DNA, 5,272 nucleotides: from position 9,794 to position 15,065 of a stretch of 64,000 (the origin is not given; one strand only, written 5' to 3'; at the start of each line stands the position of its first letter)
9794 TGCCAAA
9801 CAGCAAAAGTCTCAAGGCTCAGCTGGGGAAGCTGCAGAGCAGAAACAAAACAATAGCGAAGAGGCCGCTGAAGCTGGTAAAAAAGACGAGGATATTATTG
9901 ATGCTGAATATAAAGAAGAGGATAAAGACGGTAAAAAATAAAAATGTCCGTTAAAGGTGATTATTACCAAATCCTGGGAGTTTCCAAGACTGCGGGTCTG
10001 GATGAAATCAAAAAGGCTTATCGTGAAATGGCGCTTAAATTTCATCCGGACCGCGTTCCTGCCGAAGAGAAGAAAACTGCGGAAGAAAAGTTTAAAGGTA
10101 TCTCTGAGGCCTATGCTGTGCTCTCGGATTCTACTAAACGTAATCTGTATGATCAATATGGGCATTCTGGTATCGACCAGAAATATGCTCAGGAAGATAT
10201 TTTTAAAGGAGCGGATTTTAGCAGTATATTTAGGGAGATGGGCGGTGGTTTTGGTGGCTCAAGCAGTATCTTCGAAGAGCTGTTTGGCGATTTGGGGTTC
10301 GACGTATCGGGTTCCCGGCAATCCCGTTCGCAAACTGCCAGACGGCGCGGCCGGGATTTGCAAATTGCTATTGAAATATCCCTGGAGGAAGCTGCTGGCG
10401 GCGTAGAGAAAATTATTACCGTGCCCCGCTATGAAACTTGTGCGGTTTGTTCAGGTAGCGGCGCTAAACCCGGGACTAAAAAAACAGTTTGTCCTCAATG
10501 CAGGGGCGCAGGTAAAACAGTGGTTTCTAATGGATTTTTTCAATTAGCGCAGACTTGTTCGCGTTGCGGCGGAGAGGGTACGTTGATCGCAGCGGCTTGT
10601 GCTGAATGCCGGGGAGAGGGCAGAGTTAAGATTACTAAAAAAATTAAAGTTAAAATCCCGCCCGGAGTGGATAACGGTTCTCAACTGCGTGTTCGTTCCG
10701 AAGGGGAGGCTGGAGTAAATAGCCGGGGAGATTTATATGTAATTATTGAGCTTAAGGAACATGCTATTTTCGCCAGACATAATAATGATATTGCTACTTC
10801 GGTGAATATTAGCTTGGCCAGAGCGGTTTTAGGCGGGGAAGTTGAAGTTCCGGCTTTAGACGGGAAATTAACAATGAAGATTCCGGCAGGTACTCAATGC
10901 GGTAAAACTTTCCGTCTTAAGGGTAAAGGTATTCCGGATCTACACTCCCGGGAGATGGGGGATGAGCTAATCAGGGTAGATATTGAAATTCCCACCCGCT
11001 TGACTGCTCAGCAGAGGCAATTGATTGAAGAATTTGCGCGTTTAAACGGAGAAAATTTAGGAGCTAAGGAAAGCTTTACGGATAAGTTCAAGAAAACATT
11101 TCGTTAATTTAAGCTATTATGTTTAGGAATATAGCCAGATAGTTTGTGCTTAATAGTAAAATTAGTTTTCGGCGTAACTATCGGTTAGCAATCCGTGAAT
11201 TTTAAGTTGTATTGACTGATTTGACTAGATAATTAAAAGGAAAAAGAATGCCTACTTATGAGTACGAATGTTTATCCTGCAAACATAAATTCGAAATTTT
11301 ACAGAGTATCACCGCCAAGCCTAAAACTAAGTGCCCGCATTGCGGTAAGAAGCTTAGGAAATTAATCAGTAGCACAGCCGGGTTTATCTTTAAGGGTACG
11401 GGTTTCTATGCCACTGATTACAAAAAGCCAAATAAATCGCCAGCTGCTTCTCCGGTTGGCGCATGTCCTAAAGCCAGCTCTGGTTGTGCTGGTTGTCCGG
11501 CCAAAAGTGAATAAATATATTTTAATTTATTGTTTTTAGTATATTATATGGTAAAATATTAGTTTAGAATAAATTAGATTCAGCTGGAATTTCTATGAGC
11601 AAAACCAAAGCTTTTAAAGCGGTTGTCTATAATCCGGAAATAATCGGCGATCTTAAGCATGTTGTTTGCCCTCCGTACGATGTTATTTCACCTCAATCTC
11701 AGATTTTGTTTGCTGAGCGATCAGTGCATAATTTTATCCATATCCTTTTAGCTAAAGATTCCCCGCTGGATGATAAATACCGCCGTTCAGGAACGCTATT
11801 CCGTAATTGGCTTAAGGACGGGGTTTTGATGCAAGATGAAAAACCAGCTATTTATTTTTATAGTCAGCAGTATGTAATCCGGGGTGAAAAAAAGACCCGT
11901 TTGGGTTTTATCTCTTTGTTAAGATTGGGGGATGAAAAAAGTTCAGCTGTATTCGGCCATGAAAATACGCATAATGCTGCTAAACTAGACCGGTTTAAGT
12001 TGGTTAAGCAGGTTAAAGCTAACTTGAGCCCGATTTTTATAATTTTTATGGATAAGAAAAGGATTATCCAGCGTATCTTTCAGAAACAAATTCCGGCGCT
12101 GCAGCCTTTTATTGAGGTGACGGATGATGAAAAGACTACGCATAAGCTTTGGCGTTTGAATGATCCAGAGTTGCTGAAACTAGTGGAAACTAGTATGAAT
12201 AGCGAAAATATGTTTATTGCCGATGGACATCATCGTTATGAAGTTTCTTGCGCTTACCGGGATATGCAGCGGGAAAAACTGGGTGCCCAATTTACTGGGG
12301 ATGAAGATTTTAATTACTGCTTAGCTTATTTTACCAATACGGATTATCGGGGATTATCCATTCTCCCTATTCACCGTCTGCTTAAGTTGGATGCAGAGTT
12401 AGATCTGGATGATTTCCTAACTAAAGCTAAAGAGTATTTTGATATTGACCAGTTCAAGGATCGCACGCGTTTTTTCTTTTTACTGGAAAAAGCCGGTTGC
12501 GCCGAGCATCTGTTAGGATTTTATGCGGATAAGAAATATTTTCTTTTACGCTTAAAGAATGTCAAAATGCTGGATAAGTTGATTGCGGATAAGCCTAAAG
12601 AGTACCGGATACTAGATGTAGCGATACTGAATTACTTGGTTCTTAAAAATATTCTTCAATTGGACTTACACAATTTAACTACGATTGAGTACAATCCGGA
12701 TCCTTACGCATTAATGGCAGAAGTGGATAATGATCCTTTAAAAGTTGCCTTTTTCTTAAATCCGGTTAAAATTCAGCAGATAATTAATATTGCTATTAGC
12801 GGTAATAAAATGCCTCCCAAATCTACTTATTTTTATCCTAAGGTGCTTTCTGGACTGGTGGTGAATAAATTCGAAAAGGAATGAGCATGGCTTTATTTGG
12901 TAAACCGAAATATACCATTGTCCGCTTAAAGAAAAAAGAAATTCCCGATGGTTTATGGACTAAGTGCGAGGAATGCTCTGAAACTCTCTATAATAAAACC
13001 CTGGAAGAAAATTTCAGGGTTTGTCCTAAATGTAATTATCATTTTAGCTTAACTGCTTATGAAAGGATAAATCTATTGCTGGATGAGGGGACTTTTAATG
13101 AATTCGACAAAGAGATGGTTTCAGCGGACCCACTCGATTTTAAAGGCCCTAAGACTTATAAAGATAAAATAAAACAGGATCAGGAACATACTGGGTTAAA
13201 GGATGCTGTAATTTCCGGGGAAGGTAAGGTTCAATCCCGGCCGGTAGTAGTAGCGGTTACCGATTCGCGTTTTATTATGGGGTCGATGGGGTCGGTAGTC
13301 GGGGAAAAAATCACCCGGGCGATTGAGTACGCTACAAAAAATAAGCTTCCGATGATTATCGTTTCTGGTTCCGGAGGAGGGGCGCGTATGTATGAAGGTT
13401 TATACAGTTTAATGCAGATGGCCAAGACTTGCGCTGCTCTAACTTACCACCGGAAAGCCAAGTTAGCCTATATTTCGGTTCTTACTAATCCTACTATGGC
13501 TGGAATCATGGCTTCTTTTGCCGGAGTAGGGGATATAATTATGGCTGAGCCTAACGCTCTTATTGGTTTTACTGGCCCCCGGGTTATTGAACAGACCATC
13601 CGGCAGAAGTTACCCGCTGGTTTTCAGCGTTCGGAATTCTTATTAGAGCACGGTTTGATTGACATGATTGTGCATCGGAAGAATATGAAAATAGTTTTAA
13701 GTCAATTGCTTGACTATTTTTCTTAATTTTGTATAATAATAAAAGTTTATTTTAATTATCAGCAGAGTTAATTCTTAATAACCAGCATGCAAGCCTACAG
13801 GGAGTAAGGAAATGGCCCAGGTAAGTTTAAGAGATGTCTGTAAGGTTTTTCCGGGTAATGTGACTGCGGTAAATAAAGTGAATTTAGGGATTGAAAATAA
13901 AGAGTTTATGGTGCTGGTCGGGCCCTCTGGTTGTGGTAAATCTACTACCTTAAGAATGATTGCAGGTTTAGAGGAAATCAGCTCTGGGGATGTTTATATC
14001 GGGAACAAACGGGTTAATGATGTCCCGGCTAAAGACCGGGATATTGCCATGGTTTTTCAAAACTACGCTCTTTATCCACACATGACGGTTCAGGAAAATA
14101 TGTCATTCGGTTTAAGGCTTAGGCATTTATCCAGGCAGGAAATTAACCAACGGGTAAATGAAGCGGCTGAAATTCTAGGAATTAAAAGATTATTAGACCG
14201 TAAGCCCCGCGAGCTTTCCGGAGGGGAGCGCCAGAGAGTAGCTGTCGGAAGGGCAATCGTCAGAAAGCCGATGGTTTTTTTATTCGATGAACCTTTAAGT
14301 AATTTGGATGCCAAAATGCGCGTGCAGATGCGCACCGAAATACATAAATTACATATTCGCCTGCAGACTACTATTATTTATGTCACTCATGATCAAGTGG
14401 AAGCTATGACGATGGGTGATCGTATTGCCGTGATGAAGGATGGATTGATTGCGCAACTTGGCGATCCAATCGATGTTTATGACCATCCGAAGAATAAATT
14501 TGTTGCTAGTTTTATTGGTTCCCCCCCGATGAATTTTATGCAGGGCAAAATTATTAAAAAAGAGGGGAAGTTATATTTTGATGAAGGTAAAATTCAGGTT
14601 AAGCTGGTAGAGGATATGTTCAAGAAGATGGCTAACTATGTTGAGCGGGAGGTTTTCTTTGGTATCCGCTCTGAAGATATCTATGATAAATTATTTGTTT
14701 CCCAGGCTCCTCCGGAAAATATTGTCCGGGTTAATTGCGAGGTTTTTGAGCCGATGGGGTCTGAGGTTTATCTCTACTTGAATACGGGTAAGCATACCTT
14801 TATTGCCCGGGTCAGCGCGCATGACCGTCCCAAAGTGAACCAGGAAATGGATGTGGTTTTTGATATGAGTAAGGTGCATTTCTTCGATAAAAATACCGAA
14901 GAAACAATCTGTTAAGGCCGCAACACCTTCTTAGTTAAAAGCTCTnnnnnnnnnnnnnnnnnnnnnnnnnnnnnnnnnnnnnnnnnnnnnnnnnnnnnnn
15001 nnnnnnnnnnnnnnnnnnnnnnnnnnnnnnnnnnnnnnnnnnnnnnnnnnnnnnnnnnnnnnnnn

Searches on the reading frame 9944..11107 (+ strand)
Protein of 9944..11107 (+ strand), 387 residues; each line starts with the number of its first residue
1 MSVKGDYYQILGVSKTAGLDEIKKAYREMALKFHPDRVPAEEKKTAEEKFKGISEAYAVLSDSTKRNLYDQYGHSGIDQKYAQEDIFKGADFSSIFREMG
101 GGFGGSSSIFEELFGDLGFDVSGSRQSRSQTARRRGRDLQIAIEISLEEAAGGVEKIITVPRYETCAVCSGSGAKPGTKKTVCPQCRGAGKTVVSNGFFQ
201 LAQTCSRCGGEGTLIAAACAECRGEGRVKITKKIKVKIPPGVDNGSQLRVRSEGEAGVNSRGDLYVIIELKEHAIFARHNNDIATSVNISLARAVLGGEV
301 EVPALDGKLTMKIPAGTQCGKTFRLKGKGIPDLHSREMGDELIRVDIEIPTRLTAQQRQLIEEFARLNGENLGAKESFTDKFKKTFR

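Call 8: search_protein_families(library=ncbifam, max_evalue=1e-10, proteins=[window:9944-11107:+])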
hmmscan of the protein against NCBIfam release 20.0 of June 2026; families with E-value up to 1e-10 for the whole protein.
window:9944-11107:+ (387 aa): 12 families
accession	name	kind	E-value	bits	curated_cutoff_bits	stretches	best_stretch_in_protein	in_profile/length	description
NF008035.0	PRK10767.1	subfamily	1.7e-128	428.9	338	1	4-386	3-369/374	molecular chaperone DnaJ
TIGR02349.1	DnaJ_bact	equivalog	3.1e-123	411.7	377.2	1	6-366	1-352/354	molecular chaperone DnaJ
NF010894.0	PRK14301.1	equivalog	7.2e-108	360.9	548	1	4-371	3-354/373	chaperone protein DnaJ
NF010885.0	PRK14292.1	equivalog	2.7e-99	332.7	585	1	6-387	3-369/371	chaperone protein DnaJ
NF010874.0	PRK14281.1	equivalog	4.3e-95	319.1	619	1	4-367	2-372/397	chaperone protein DnaJ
NF010871.0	PRK14278.1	equivalog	6.3e-85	285.3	502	1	6-376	4-359/378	molecular chaperone DnaJ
NF010872.0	PRK14279.1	equivalog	1.8e-84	284.2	556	1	3-366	7-377/394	molecular chaperone DnaJ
NF010892.0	PRK14299.1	equivalog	1.3e-59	201.8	392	2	4-190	3-182/291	chaperone protein DnaJ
NF037946.1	terminal_TopJ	equivalog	4e-49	167.9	300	2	1-97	1-92/810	terminal organelle assembly protein TopJ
NF007618.0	PRK10266.1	equivalog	3e-48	164.8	403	2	227-365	153-291/306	curved DNA-binding protein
TIGR03835.1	termin_org_DnaJ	equivalog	8.6e-27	93.9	512.25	1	4-98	1-90/871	terminal organelle assembly protein TopJ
NF050028.1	CldAdptActJ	equivalog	8.2e-13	48.7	150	1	6-69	3-69/93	cold adaptation protein ActJcold adaptation protein ActJ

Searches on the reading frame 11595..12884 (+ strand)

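Call 8: search_protein_families(library=ncbifam, max_evalue=1e-10, proteins=[window:11595-12884:+])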
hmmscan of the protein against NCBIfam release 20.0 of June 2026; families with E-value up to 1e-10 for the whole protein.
window:11595-12884:+ (429 aa): 0 families

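Call 73: search_protein_families(library=pfam, max_evalue=0.00001, proteins=[window:11595-12884:+])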
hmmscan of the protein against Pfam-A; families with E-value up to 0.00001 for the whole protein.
window:11595-12884:+ (429 aa): 1 family
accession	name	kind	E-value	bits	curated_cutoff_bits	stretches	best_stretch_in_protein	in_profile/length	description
PF06245.16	DUF1015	-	9.7e-78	261.8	25.8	1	5-327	2-311/325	Protein of unknown function (DUF1015)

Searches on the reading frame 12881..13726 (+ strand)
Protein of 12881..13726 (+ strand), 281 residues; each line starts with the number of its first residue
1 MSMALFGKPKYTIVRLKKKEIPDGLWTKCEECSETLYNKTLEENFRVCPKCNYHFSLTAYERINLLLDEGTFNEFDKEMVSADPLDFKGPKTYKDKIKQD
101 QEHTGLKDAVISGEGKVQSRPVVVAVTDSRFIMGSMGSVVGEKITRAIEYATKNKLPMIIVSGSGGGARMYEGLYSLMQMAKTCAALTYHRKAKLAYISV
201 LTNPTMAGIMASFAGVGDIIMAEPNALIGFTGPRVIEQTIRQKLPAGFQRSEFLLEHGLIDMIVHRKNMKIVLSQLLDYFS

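Call 9: search_protein_families(library=ncbifam, max_evalue=1e-10, proteins=[window:12881-13726:+])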
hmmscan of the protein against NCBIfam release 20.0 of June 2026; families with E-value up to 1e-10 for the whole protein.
window:12881-13726:+ (281 aa): 4 families
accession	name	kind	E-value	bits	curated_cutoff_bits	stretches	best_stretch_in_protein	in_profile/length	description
TIGR00515.1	accD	equivalog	8e-122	406.1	317.45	1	12-279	12-278/285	acetyl-CoA carboxylase, carboxyltransferase subunit beta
TIGR03133.1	malonate_beta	equivalog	4.9e-22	78.5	278.15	1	56-239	5-182/274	biotin-independent malonate decarboxylase subunit beta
NF005530.0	PRK07189.1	equivalog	2.6e-21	76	228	1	54-239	13-192/303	biotin-independent malonate decarboxylase subunit beta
TIGR01117.1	mmdA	subfamily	3.6e-17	62.3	998.8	1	56-239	30-199/512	methylmalonyl-CoA decarboxylase subunit alpha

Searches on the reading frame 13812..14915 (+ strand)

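Call 9: search_protein_families(library=ncbifam, max_evalue=1e-10, proteins=[window:13812-14915:+])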
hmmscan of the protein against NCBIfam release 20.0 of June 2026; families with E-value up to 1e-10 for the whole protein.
window:13812-14915:+ (367 aa): 169 families (the best 25 are shown)
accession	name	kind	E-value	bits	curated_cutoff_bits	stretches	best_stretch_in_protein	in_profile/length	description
NF008653.0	PRK11650.1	subfamily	3.5e-146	486.8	432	1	1-365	1-354/357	sn-glycerol-3-phosphate ABC transporter ATP-binding protein UgpC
NF008233.0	PRK11000.1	equivalog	5.5e-122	407.1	568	1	1-362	1-357/369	maltose/maltodextrin ABC transporter ATP-binding protein MalK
NF006987.0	PRK09452.1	equivalog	1.2e-97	327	482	1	4-349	18-359/378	spermidine/putrescine ABC transporter ATP-binding protein PotA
NF040933.2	ABC_arch_GlcV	equivalog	1.7e-95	319.9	450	1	3-358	2-357/357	glucose ABC transporter ATP-binding protein GlcV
TIGR03265.1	PhnT2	equivalog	9.8e-91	304.6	457.7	1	3-354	4-348/353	putative 2-aminoethylphosphonate ABC transporter ATP-binding protein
TIGR01187.1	potA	subfamily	3.8e-90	302.3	355.6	1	35-347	1-310/325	polyamine ABC transporter ATP-binding protein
NF043075.1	MMSYN1_0197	equivalog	5.5e-86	288.6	550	1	4-358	3-339/341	spermidine/putrescine ABC transporter ATP-binding protein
NF040840.2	tungstate_WtpC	equivalog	8.2e-85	285.1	440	1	20-357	16-346/347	tungstate ABC transporter ATP-binding protein WtpC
NF008513.0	PRK11432.1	equivalog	1.1e-80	271.2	496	1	4-291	7-284/351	ferric ABC transporter ATP-binding protein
TIGR00968.1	3a0106s01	subfamily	2.5e-75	253.1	342.75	1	6-237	3-233/237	sulfate ABC transporter ATP-binding protein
TIGR03258.1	PhnT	equivalog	2.6e-75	253.7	499.15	1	15-237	19-242/359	2-aminoethylphosphonate ABC transport system ATP-binding subunit PhnT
NF008621.0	PRK11607.1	equivalog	4.3e-74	249.6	613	1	5-263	21-277/377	putrescine ABC transporter ATP-binding subunit PotG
TIGR01186.1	proV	subfamily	6.9e-67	226.1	326.6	1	15-237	4-232/363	betaine/proline/choline family ABC transporter ATP-binding protein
NF008105.0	PRK10851.1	equivalog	6.6e-66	222.5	502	1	6-255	5-253/362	sulfate/thiosulfate ABC transporter ATP-binding protein CysA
TIGR03415.1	ABC_choXWV_ATP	equivalog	1.1e-61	209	483.75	1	14-275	34-307/382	choline ABC transporter ATP-binding protein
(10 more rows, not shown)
